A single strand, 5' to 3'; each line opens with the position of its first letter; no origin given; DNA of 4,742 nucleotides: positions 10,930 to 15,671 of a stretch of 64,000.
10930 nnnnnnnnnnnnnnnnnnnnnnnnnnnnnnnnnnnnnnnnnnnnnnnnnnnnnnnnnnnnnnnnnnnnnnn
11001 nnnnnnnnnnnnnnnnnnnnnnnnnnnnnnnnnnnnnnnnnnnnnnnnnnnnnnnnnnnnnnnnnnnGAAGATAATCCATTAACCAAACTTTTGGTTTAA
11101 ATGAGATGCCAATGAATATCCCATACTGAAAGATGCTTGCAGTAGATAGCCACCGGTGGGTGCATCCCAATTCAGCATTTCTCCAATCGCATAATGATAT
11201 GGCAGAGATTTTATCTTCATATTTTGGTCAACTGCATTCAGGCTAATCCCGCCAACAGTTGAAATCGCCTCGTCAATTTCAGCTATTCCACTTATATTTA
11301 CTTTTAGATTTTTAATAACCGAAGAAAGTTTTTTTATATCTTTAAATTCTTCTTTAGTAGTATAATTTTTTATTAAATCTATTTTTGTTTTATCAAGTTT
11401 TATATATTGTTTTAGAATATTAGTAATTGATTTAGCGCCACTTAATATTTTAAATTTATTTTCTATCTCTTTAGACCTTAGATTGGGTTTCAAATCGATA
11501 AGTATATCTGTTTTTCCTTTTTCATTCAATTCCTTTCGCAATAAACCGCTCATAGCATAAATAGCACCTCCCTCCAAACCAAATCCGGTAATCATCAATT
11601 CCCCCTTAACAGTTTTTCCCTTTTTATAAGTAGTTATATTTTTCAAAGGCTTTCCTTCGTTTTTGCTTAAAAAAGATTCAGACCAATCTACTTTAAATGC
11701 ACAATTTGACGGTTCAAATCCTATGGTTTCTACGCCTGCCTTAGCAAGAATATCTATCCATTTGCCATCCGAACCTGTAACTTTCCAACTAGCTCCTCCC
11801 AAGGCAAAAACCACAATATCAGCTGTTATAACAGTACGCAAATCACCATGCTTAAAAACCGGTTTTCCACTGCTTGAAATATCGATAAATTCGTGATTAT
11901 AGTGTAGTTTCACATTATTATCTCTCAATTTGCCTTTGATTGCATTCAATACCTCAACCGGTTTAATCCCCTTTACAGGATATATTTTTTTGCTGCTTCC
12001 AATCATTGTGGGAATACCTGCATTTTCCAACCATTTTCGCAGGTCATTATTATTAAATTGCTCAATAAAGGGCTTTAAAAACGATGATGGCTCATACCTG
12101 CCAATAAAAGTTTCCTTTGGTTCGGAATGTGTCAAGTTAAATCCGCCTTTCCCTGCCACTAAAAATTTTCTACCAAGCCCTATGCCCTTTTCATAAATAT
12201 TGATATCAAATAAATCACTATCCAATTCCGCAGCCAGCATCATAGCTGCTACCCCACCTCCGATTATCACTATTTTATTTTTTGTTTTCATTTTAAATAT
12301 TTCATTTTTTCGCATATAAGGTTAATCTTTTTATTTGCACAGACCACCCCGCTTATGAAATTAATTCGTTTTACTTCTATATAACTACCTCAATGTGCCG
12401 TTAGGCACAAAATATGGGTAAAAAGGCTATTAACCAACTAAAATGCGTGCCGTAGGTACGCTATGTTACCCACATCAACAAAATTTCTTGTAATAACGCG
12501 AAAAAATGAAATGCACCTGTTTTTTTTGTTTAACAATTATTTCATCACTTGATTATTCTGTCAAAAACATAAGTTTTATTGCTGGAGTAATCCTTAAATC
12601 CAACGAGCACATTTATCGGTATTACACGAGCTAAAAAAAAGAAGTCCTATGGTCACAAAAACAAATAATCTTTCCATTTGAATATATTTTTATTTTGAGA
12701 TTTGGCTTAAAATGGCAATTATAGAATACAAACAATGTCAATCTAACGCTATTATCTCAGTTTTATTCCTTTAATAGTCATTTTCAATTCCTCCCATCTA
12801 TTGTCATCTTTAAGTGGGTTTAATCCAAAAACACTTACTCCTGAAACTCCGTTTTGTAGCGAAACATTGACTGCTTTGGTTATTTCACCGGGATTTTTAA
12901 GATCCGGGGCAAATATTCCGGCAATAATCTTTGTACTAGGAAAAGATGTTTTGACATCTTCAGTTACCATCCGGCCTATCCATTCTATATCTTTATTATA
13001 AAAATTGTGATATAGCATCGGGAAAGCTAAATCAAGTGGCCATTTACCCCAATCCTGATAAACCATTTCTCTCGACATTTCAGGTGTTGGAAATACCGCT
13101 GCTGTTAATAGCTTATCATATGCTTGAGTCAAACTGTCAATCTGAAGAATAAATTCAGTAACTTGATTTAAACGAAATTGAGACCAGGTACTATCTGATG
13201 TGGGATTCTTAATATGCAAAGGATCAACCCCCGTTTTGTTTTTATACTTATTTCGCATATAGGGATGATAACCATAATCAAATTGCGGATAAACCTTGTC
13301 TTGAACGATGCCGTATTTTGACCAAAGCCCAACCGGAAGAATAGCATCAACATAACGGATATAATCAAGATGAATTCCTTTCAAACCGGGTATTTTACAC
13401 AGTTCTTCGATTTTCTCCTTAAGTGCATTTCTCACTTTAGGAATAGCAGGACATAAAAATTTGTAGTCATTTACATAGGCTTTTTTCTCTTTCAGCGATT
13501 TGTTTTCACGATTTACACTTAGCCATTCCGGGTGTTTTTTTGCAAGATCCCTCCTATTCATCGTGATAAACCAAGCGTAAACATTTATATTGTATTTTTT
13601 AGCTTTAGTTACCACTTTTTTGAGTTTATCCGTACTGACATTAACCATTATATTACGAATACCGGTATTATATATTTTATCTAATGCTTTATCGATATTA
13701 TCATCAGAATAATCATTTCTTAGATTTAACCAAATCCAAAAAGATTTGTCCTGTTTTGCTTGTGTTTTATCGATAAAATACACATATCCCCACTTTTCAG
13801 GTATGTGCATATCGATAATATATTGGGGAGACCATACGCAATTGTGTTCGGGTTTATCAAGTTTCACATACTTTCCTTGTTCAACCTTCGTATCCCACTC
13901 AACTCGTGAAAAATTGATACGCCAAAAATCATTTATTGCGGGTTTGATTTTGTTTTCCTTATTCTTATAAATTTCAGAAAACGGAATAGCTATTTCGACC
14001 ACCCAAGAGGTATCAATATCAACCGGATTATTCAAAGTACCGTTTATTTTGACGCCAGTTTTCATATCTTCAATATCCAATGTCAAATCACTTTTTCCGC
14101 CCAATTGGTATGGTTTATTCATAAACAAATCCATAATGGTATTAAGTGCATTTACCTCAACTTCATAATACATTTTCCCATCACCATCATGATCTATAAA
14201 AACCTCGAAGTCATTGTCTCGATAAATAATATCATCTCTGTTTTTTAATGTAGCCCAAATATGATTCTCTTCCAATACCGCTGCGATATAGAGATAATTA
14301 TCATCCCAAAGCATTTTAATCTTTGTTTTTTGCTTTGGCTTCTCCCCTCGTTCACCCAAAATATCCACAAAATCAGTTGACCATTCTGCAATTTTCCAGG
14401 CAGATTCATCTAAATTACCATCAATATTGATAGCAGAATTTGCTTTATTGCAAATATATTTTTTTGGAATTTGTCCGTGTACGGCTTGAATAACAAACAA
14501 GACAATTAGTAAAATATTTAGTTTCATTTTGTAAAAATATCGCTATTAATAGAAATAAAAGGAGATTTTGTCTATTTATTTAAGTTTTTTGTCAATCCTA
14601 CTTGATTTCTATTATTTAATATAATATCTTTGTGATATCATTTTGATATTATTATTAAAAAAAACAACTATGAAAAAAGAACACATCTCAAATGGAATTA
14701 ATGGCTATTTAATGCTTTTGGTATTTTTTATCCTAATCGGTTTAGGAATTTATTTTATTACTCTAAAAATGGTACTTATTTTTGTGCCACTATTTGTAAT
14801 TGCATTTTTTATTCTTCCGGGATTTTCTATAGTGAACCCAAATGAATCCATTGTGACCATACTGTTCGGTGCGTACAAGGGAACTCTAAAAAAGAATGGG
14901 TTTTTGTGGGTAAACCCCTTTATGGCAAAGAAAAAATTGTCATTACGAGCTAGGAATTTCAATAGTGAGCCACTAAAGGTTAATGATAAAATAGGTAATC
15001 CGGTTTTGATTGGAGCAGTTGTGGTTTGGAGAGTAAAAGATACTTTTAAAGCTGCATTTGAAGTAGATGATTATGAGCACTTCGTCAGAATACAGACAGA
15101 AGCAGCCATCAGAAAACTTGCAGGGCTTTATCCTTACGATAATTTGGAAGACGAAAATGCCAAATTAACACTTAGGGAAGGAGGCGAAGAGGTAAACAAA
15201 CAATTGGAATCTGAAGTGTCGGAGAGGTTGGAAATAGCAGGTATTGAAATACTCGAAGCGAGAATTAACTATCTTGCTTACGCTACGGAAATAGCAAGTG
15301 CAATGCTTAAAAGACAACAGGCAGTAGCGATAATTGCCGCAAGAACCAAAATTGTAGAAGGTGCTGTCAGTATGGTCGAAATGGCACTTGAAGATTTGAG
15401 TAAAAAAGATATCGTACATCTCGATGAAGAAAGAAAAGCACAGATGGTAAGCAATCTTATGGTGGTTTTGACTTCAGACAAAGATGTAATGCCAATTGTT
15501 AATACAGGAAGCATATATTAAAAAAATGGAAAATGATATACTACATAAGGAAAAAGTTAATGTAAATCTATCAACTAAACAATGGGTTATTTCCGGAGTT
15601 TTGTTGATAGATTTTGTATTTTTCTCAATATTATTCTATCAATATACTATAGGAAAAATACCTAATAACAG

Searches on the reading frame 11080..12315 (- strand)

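Call 89: search_protein_families(library=pfam, proteins=[window:11080-12315:-], max_evalue=0.00001)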
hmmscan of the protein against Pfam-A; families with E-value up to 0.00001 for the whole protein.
window:11080-12315:- (411 aa): 2 families
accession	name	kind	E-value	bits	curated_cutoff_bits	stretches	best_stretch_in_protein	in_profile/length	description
PF03486.20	HI0933_like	-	9.2e-53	179.6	50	1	14-403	2-242/244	HI0933-like protein Rossmann domain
PF22780.1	HI0933_like_1st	-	2.1e-25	89.9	27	1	201-352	1-165/165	HI0933-like protein barrel and H2TH domain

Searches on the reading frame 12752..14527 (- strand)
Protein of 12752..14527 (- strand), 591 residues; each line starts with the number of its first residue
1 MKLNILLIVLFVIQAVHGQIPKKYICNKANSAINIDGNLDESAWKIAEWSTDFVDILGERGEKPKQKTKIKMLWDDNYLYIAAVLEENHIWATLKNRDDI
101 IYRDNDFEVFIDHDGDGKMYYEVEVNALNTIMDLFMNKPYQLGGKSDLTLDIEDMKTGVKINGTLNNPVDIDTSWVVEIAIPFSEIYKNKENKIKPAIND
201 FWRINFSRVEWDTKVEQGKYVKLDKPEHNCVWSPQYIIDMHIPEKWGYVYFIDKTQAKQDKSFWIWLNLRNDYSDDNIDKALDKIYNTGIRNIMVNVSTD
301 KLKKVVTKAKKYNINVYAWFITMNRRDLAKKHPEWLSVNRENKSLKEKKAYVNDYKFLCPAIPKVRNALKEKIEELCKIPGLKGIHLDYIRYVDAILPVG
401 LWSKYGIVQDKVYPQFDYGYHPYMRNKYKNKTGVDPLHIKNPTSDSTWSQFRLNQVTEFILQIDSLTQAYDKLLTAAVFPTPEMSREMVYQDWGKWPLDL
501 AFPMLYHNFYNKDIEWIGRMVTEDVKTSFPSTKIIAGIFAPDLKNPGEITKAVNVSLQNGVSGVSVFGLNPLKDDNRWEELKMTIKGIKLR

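Call 89: search_protein_families(library=pfam, proteins=[window:12752-14527:-], max_evalue=0.00001)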
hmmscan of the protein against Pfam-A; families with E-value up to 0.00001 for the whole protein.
window:12752-14527:- (591 aa): 3 families
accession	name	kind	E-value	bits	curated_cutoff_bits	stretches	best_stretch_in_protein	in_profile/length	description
PF02638.21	GHL10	-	4.3e-18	65.9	27.9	2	296-389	66-162/311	Glycosyl hydrolase-like 10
PF06452.16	CBM9_1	-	4.8e-14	53.1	23.4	1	35-193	1-140/185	Carbohydrate family 9 binding domain-like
PF14871.12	GHL6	-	1.8e-08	35.1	35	1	286-388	30-131/132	Hypothetical glycosyl hydrolase 6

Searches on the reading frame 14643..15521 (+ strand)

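Call 89: search_protein_families(library=pfam, proteins=[window:14643-15521:+], max_evalue=0.00001)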
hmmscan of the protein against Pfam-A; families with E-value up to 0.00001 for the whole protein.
window:14643-15521:+ (292 aa): 1 family
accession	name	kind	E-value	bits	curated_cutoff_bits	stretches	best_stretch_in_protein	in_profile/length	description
PF01145.31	Band_7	-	6.1e-23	82.2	23.6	1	63-237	2-171/176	SPFH domain / Band 7 family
